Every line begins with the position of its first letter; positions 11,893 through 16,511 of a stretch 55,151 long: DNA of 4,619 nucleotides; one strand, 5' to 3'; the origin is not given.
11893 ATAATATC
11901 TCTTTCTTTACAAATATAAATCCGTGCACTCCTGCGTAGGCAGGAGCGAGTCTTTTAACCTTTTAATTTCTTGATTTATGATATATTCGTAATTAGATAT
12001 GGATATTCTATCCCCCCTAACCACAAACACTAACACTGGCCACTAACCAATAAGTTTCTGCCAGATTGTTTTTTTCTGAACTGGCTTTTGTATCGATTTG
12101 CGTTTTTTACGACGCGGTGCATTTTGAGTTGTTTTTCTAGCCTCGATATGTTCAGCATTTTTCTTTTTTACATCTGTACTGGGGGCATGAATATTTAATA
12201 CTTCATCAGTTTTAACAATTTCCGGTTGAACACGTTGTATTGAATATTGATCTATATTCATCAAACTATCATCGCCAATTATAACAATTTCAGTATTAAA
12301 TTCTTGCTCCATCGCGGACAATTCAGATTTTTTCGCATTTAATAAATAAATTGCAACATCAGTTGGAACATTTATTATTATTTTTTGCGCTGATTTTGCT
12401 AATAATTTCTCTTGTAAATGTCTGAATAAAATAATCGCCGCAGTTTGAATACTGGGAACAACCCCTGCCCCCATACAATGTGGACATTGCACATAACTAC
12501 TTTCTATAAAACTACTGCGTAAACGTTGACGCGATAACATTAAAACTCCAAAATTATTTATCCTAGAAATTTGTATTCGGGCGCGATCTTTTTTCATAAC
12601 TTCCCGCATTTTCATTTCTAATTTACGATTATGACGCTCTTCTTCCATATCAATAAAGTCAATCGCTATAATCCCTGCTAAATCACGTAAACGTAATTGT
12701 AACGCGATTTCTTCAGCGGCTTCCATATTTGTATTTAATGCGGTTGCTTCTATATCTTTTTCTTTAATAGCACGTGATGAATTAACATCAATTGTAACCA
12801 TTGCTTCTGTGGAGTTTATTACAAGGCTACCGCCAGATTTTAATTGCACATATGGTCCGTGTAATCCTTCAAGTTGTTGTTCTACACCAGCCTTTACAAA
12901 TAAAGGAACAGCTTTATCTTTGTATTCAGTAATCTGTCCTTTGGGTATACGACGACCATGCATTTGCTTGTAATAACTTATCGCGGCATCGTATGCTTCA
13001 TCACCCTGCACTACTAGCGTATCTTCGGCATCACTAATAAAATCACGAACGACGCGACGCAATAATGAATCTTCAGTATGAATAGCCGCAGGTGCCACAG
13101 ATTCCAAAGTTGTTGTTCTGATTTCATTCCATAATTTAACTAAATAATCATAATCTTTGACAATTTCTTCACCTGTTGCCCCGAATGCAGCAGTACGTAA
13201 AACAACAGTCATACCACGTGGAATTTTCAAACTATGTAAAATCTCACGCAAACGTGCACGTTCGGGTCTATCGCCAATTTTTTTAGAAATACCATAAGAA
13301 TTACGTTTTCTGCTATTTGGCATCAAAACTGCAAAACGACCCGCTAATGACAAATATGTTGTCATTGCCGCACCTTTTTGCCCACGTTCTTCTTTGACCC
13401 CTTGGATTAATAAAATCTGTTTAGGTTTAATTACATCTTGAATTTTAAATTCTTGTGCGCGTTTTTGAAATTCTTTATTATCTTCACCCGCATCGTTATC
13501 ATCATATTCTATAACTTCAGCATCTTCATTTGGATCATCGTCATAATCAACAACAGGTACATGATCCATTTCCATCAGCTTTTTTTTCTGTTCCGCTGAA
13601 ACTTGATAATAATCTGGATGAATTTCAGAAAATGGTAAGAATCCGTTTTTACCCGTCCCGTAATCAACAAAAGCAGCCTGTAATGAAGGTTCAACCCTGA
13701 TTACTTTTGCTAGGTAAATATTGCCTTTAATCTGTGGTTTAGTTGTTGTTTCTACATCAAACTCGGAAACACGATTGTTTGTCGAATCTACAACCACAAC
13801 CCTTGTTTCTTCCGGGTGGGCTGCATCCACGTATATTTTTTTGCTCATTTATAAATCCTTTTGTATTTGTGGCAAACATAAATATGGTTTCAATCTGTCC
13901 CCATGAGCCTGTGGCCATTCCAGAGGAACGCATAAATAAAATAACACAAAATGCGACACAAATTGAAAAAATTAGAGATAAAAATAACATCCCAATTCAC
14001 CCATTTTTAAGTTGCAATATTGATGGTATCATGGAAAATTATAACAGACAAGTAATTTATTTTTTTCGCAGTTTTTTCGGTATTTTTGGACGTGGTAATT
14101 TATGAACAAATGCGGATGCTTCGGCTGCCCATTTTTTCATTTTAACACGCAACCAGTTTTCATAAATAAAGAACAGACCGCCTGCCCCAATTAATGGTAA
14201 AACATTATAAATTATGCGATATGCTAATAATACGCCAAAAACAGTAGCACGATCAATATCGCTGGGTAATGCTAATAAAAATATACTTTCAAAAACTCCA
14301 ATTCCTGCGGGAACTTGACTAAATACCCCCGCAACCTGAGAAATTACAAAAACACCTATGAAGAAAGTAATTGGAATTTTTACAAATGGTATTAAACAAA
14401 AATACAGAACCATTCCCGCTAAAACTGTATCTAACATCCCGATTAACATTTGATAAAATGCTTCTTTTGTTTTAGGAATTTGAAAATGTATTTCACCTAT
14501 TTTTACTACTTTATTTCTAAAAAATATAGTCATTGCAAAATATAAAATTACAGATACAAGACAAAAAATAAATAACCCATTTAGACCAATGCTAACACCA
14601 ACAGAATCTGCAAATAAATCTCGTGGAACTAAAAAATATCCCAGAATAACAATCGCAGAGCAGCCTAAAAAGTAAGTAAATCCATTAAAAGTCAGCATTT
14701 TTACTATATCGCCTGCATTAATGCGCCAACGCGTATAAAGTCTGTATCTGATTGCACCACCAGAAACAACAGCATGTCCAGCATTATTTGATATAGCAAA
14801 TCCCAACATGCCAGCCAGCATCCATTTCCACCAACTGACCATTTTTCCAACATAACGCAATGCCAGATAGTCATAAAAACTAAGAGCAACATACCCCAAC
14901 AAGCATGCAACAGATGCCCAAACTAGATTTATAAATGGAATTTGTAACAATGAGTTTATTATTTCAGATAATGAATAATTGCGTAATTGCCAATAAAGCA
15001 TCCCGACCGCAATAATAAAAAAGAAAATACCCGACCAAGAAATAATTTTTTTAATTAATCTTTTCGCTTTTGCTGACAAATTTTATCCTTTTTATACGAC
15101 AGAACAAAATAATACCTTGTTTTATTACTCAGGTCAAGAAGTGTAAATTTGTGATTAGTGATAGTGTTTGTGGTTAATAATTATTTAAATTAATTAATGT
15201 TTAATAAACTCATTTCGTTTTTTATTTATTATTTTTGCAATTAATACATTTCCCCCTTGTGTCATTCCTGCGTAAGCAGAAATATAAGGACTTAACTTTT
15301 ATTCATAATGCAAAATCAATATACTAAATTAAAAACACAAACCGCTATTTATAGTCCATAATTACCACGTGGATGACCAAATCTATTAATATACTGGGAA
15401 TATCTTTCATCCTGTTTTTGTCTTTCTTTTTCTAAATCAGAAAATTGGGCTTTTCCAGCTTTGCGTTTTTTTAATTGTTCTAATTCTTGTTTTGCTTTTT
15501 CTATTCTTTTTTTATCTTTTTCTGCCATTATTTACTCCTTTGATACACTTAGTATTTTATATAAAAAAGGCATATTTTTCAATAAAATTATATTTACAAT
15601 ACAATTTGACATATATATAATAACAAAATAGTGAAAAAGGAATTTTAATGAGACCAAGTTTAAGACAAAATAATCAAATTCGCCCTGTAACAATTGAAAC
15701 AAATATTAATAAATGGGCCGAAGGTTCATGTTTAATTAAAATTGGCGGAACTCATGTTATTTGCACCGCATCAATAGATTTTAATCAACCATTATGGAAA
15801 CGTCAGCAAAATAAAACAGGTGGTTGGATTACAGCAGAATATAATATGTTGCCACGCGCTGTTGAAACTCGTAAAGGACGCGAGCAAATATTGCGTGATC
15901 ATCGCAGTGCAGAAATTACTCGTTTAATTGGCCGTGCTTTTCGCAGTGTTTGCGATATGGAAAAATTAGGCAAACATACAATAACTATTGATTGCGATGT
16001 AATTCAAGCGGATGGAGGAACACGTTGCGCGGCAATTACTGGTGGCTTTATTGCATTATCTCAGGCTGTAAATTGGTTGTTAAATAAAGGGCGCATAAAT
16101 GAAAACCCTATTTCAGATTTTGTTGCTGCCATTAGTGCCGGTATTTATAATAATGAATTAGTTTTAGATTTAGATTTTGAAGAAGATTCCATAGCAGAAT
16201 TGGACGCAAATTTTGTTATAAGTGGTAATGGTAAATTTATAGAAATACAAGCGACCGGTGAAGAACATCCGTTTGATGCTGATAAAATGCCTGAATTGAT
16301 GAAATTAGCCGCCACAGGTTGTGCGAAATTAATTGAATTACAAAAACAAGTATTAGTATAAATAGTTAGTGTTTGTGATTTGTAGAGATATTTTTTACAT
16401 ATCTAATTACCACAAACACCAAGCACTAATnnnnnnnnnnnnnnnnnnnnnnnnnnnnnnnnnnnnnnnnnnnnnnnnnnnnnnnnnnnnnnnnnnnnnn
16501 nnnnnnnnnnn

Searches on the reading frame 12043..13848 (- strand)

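Call 42: search_protein_families(library=pfam, proteins=[window:12043-13848:-], max_evalue=0.001)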
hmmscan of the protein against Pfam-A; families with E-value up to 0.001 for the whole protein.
window:12043-13848:- (601 aa): 3 families
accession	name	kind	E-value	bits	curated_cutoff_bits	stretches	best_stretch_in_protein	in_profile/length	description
PF10150.14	RNase_E_G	-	3.2e-84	283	25.5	1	167-442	1-269/270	Ribonuclease E/G family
PF20833.2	RNase_E_G_Thio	-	1.1e-22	80.4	26.8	1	454-539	1-85/86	RNase E/G, Thioredoxin-like domain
PF00575.29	S1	-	5.1e-06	27.2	22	1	41-90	4-51/74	S1 RNA binding domain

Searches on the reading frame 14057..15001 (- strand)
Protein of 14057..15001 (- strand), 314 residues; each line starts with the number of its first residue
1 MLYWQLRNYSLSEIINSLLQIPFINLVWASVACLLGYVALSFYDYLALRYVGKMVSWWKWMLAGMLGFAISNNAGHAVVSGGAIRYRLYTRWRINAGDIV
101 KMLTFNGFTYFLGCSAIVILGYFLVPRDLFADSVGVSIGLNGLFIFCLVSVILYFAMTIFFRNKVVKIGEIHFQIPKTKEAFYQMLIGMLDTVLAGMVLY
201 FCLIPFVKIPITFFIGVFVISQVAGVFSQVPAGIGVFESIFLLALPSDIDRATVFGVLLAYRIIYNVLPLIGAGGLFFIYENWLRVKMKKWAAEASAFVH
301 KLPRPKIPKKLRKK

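Call 42: search_protein_families(library=pfam, proteins=[window:14057-15001:-], max_evalue=0.001)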
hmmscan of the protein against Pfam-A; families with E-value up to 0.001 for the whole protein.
window:14057-15001:- (314 aa): 1 family
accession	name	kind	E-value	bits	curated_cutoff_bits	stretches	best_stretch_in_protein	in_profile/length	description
PF03706.18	LPG_synthase_TM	-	1.1e-14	55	33.4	1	2-271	12-300/302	Lysylphosphatidylglycerol synthase TM region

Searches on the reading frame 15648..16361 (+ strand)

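Call 42: search_protein_families(library=pfam, proteins=[window:15648-16361:+], max_evalue=0.001)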
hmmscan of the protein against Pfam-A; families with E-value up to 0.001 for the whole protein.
window:15648-16361:+ (237 aa): 2 families
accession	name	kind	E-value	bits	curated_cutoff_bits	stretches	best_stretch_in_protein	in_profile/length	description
PF01138.27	RNase_PH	-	8.2e-28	97.9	25.5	1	10-140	1-127/130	3' exoribonuclease family, domain 1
PF03725.20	RNase_PH_C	-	1.9e-13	50.6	20.8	1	157-222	1-65/67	3' exoribonuclease family, domain 2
